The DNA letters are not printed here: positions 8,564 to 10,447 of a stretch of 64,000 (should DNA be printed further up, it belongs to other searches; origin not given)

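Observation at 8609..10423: A transposase-less, TIR-bounded cassette with an exact 8-bp target duplication splits the DUF4276 gene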

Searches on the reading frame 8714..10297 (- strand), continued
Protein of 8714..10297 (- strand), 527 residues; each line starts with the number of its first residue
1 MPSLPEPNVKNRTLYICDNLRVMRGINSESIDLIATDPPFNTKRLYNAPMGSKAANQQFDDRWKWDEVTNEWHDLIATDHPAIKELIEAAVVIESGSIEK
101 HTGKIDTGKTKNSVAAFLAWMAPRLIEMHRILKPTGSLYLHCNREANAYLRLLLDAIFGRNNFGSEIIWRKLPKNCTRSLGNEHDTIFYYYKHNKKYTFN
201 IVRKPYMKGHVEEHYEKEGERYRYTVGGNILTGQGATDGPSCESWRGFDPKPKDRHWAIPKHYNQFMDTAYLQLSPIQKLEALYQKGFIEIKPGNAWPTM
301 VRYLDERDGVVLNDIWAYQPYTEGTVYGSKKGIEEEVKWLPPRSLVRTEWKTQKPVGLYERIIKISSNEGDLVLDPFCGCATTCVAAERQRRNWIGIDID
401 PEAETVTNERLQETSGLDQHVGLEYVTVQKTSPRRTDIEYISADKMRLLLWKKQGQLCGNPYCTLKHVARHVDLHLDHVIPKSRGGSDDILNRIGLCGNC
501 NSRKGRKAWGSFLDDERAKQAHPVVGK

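Call 70: find_homologous_proteins(query=L018:647-1627:-, max_evalue=1e-30)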
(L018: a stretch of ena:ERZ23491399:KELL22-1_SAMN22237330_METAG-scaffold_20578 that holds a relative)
Query L018:647-1627:- (326 aa): 7995 proteins with E <= 1e-30 among 8000 candidates; the best 120 are listed.
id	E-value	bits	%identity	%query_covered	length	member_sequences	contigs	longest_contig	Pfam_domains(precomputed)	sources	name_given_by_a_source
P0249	1.6e-227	772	100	100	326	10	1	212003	PF12760.13,PF12762.14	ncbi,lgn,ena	-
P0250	2.4e-180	617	81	98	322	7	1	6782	PF12760.13,PF12762.14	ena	-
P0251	6.1e-163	560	75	98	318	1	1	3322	PF12762.14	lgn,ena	-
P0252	1.4e-160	552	74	98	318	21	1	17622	PF12760.13,PF12762.14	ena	-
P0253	2.2e-160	552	74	98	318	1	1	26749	PF12760.13,PF12762.14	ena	-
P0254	8.5e-158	543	73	98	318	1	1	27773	PF12760.13,PF12762.14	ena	-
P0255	8.6e-157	540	77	92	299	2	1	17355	PF12760.13,PF12762.14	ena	-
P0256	7.8e-153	527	71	98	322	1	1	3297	PF12760.13,PF12762.14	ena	-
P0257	8.3e-152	523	71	96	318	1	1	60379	PF12760.13,PF12762.14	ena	-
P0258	2.9e-147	509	68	98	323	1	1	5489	PF12760.13,PF12762.14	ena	-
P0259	9.0e-147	507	70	96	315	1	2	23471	PF12760.13,PF12762.14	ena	-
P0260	7.2e-145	501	71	92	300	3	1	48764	PF12760.13,PF12762.14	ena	-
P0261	9.7e-145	500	71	92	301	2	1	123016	PF12760.13,PF12762.14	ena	-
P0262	7.4e-144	497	68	98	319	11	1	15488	PF12760.13,PF12762.14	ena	-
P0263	1.1e-141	490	68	95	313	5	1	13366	PF12760.13,PF12762.14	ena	-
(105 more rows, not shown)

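Call 71: find_encoding_contigs(protein=P0249, flank=6000, max_places=10)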
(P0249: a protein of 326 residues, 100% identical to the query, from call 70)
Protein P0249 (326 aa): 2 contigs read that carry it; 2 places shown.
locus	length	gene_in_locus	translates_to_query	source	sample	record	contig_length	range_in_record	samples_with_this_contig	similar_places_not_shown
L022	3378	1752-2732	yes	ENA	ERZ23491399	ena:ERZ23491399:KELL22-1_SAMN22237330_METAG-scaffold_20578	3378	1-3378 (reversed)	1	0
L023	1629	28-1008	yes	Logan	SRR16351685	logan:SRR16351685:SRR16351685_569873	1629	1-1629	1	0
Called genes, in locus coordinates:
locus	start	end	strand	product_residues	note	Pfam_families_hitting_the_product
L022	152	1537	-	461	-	PF01555:N6_N4_Mtase, PF01844:HNH, PF14279:HNH_5 (weak)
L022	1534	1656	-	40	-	-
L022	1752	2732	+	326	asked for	PF12760:Zn_ribbon_IS1595, PF12762:DDE_Tnp_IS1595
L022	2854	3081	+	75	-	-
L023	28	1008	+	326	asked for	PF12760:Zn_ribbon_IS1595, PF12762:DDE_Tnp_IS1595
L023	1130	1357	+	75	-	-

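Call 75: search_dna_similar(query=L018:647-1627:-, collection=plasmids, mode=protein, max_rows=25)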
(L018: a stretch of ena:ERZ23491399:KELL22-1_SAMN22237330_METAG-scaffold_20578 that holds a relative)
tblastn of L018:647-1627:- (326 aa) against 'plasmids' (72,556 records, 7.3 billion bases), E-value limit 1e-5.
Records with a match: 430; places in all: 626; records where one place covers at least 80% of the query: 181.
Best place of each record, by identity: <60% 430.
By first word of the organism name: Sinorhizobium 34; Pseudosulfitobacter 30; Ralstonia 29; Acinetobacter 29; Xanthomonas 18; Aeromonas 17; Mesorhizobium 14; Rhizobium 14; Haloarcula 12; Agrobacterium 11; and 99 more.
By predicted mobility (MOB-suite, as given by PLSDB): non-mobilizable 229; conjugative 120; mobilizable 81.
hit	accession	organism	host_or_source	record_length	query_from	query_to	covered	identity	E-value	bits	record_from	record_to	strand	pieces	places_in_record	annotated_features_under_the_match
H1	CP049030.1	Rhodobacteraceae bacterium SC52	Apostichopus japonicus,pure ...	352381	27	301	84%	45.8%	2e-65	229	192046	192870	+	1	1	none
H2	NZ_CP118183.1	Entomospira culicis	Culex pipiens,cell culture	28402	24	325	93%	39.3%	3e-58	209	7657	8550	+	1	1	IS1595 family transposase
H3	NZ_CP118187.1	Entomospira culicis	Culex pipiens,cell culture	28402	24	325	93%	39.3%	3e-58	209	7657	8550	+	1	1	IS1595 family transposase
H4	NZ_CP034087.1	Methylocystis rosea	cell culture,groundwater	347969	27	326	92%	38.5%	2e-49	183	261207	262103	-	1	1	IS1595 family transposase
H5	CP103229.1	Bacteroides faecis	Homo sapiens,cell culture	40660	27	326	92%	37.6%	8e-52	191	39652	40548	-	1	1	IS1595 family transposase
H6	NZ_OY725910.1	Bacteroides finegoldii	-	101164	27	303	85%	39.6%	4e-51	188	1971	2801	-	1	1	none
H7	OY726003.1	Phocaeicola massiliensis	-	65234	27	293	82%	40.0%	1e-50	187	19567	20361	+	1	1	record has no annotation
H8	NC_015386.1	Treponema succinifaciens DSM 2489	colon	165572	26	297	83%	37.5%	3e-42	162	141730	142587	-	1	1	IS1595 family transposase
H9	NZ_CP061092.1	Roseomonas marmotae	Marmota himalayana,pure culture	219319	35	323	89%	35.0%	7e-38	150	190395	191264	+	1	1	IS1595 family transposase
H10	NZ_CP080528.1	Mesorhizobium sp. AR07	Oxytropis sp.,Cell culture,root nodule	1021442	35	322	88%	32.8%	5e-33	136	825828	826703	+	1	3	record has no annotation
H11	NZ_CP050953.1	Rhodococcus sp. DMU1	cell culture,activated sludge in our lab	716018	15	326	96%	30.0%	2e-23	107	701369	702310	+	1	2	IS1595 family transposase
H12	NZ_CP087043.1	Pseudosulfitobacter pseudonitzschiae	Mediolabrus comicus,The surface ...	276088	76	322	76%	37.0%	3e-35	142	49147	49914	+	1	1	IS1595 family transposase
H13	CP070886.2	Pseudosulfitobacter pseudonitzschiae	Skeletonema costatum,The surface ...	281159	76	322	76%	37.0%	3e-35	142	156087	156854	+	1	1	IS1595 family transposase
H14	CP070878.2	Pseudosulfitobacter pseudonitzschiae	Skeletonema costatum,The surface ...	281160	76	322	76%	37.0%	3e-35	142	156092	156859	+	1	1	IS1595 family transposase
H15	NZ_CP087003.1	Pseudosulfitobacter pseudonitzschiae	Skeletonema costatum,The surface ...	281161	76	322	76%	37.0%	3e-35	142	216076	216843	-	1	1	IS1595 family transposase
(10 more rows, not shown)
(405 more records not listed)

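Call 76: search_dna_similar(query=window:8714-10297:-, collection=plasmids, mode=protein, max_rows=25)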
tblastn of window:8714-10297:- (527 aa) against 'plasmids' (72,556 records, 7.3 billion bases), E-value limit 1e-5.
Records with a match: 345; places in all: 349; records where one place covers at least 80% of the query: 1.
Best place of each record, by identity: <60% 345.
By first word of the organism name: Acinetobacter 38; Escherichia 32; Aeromonas 29; Pantoea 26; Klebsiella 14; Enterococcus 12; Burkholderia 11; Lactococcus 10; Kosakonia 8; Vibrio 7; and 87 more.
By predicted mobility (MOB-suite, as given by PLSDB): non-mobilizable 158; conjugative 97; mobilizable 90.
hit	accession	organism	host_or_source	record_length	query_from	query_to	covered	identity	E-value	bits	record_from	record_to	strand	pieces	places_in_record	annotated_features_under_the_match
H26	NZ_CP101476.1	Cellulosimicrobium cellulans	water,poultry farm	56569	14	416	76%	43.2%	5e-98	332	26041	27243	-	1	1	DNA methyltransferase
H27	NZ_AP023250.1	Mesorhizobium sp. 131-2-5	Lotus japonicus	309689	7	416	78%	32.9%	2e-55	208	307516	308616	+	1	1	site-specific DNA-methyltransferase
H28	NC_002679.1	Mesorhizobium japonicum MAFF 303099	-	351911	7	416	78%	32.9%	2e-55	208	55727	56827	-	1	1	site-specific DNA-methyltransferase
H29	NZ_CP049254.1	Microbacterium amylolyticum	cell culture,soil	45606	10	416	77%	33.2%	1e-50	194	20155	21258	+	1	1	DNA methyltransferase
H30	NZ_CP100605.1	Bradyrhizobium sp. Ash2021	-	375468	14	412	76%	32.9%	6e-47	183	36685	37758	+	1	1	DNA methyltransferase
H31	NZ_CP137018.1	Sinorhizobium fredii GR64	Phaseolus vulgaris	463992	26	422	72%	31.8%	1e-34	174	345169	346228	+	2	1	site-specific DNA-methyltransferase | DNA methyltransferase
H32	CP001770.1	Spirosoma linguale DSM 74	-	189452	14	411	76%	29.3%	3e-34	145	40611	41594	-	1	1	DNA methylase N-4/N-6 domain protein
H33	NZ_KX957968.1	Vibrio alginolyticus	shrimip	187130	14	439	81%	27.3%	6e-24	114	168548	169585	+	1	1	site-specific DNA-methyltransferase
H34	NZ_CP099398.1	Rhizobium sp. Pop5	Phaseolus vulgaris,Cell culture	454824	14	412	76%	29.1%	6e-45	177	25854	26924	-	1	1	DNA methyltransferase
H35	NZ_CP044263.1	Campylobacter armoricus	Whole genome sequence,river surface ...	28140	14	412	76%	28.1%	2e-27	124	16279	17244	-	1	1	site-specific DNA-methyltransferase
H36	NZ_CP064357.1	Miltoncostaea oceani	pure culture,marine sediment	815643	13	398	73%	28.8%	2e-30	133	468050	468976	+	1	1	site-specific DNA-methyltransferase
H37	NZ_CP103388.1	Leuconostoc citreum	single cell,vegetable fermented food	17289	36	419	73%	28.4%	2e-20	103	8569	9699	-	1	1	DNA methyltransferase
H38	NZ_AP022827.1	Nitrosophilus labii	-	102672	3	418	79%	26.1%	4e-15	87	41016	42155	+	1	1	site-specific DNA-methyltransferase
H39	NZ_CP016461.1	Blastomonas sp. RAC04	Microbial isolate,Algal phycosphere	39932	14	428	79%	25.7%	3e-21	105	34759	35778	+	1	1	site-specific DNA-methyltransferase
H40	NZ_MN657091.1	Psychrobacter sp.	-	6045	18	411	66%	30.3%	4e-15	171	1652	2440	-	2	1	DNA methyltransferase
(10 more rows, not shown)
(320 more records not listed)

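Call 77: search_dna_similar(query=window:8714-10297:-, collection=phages, mode=protein, max_rows=15)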
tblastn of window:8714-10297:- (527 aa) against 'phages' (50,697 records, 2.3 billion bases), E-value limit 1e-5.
Records with a match: 341; places in all: 349; records where one place covers at least 80% of the query: 0.
Best place of each record, by identity: <60% 341.
By first word of the organism name: Campylobacter 40; Staphylococcus 29; Brucella 27; Streptomyces 22; Salmonella 21; Vibrio 18; Flavobacterium 16; Escherichia 13; Stx2a-converting 11; Lactococcus 10; and 48 more.
By host as written in the record: - 40; Streptomyces lividans JI 1326 15; Campylobacter jejuni NCTC12662 14; Staphylococcus aureus 14; Campylobacter jejuni 12; Brucella abortus S19 12; Lactococcus lactis 10; Flavobacterium sp. LMO6 9; and 125 more.
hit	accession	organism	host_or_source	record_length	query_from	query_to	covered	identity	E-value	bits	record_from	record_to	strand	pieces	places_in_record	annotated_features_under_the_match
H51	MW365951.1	Streptomyces phage Hippo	Streptomyces lividans JI 1326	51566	14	416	76%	34.0%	5e-52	196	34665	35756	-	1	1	48: methyltransferase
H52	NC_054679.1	Streptomyces phage Werner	Streptomyces lividans JI 1326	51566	14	416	76%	34.0%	5e-52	196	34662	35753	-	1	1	48: DNA methyltransferase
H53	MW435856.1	Streptomyces phage Werner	Streptomyces lividans JI 1326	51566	14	416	76%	34.0%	5e-52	196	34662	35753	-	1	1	48: methyltransferase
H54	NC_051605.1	Mycobacterium phage Amgine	Mycobacterium smegmatis mc2 155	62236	9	416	77%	33.3%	1e-56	211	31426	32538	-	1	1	37: methyltransferase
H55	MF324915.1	Mycobacterium phage Amgine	Mycobacterium smegmatis mc2 155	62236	9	416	77%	33.3%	1e-56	211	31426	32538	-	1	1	37: DNA methylase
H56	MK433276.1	Streptomyces phage Asten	Streptomyces griseus ATCC 10137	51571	14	416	76%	33.3%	2e-50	192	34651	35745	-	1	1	48: DNA methylase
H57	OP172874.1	Mycobacterium phage Mask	Mycobacterium smegmatis mc#155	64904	14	414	76%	33.4%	4e-50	191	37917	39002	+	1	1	42: DNA methyltransferase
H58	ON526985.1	Streptomyces phage Ejemplo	Streptomyces griseus ATCC 10137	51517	14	416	76%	33.2%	2e-50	192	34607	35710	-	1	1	47: DNA methyltransferase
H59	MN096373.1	Streptomyces phage TuanPN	Streptomyces griseus ATCC 10137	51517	14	416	76%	33.2%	2e-50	192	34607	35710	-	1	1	47: DNA methylase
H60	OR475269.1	Streptomyces phage BarryBee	Streptomyces lividans JI 1326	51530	14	416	76%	33.2%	2e-50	191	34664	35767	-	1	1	51: DNA methyltransferase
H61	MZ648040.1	Streptomyces phage Triste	Streptomyces lividans JI 1326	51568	14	416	76%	33.2%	2e-50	191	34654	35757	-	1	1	49: DNA methylase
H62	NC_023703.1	Mycobacterium phage Dori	Mycobacterium smegmatis mc2 155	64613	14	414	76%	33.3%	5e-50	191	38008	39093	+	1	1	42: DNA methyltransferase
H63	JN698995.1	Mycobacterium phage Dori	Mycobacterium smegmatis mc2 155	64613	14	414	76%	33.3%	5e-50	191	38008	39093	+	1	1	42: DNA methylase N-4/N-6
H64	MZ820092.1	Streptomyces phage SarahRose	Streptomyces lividans JI 1326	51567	14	416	76%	33.1%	5e-50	191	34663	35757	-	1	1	48: DNA methylase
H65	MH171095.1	Streptomyces phage Maneekul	Streptomyces xanthochromogenes NRRL ...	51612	14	416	76%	33.1%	6e-50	191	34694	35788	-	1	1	48: DNA methylase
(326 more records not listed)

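Call 88: find_related_loci(query=A1, collection=viral_contigs, flank=6000)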
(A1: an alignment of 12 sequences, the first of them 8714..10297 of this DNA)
Query A1 (527 aa) in viral_contigs; peptide patterns used: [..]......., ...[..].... (x = any residue, [..] = any of these).
394 stretches matched a pattern; 370 encode a relative of the query (tblastn E <= 1e-3); the best 80 are kept; 80 distinct loci.
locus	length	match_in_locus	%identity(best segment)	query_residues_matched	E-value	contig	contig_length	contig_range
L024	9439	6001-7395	31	3-508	3e-65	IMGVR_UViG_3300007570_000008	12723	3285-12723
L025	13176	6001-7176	33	9-417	1e-59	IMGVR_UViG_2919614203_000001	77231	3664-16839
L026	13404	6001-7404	31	4-505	6e-54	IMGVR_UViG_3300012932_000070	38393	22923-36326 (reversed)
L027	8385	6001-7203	37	4-514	2e-44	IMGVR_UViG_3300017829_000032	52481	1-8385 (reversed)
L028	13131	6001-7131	31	11-426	1e-43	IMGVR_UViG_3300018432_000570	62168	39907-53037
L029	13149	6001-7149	43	9-507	4e-42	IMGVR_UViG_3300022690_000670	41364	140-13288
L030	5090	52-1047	31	9-427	4e-24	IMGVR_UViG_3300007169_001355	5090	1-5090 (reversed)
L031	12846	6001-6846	27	114-402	5e-16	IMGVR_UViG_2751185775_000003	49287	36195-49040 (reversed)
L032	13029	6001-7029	22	8-416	8e-16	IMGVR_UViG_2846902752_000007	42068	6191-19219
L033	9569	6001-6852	24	13-399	1e-15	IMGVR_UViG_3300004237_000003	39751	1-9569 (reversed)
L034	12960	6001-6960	24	74-417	1e-15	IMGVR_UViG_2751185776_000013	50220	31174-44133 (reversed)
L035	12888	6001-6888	23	114-416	2e-15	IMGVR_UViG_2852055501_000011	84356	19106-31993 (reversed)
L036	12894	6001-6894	23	13-413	2e-15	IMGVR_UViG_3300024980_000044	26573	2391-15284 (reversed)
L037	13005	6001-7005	24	14-414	3e-15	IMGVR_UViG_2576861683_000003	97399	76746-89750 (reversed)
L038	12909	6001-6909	26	74-400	4e-15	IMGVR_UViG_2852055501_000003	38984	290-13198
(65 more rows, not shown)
